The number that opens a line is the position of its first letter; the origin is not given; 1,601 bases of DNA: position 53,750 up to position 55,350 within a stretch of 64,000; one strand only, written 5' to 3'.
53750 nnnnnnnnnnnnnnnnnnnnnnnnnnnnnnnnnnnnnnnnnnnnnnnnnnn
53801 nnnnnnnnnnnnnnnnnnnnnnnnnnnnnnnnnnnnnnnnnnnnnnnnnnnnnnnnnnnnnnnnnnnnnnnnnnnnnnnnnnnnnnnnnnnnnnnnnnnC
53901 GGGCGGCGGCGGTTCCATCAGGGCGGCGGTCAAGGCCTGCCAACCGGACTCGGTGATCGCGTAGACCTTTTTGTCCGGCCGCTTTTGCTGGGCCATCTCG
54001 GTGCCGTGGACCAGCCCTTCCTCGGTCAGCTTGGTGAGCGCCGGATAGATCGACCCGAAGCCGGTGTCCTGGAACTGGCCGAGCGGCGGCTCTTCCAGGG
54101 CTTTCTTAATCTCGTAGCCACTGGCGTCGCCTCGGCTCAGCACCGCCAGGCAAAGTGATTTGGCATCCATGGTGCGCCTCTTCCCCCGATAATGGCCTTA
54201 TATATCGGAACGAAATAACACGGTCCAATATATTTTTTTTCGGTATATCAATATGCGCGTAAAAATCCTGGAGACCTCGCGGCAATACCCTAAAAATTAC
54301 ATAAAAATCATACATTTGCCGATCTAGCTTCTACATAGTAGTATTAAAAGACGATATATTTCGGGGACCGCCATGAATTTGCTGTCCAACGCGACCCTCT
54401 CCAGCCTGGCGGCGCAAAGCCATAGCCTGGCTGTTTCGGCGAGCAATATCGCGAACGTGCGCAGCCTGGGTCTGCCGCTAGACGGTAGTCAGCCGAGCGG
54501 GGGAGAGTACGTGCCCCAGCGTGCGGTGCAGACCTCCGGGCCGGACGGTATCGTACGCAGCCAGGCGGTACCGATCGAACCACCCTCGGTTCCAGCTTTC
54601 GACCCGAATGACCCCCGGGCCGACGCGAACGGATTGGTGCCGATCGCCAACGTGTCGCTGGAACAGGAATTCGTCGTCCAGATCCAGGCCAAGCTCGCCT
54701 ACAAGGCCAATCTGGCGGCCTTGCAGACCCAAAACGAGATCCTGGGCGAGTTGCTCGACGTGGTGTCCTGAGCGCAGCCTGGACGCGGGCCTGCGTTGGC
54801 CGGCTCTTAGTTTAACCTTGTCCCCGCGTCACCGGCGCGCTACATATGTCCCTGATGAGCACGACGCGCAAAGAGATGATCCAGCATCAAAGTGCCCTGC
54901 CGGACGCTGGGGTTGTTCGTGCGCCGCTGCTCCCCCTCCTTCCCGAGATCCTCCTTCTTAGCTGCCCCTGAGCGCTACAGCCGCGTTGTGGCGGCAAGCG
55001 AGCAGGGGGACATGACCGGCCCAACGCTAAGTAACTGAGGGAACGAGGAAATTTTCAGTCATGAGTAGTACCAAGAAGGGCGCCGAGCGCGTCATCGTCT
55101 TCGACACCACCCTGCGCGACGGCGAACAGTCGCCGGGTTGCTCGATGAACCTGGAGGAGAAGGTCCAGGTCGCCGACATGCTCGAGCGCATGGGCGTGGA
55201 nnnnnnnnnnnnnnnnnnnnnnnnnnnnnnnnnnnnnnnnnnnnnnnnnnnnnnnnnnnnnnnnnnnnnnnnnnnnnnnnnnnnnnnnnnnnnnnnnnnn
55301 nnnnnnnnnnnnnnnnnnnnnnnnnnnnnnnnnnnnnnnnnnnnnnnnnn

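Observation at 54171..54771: Orphan FlgC paralog behind a 200-bp AT-rich, repeat-bearing region divergent from a PadR-RND efflux operon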

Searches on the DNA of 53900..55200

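Call 69: search_rna_families(source=window, start=53900, end=55200, threshold=evalue, max_evalue=1)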
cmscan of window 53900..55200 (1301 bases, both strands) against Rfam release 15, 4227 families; matches with E-value up to 1: 0.
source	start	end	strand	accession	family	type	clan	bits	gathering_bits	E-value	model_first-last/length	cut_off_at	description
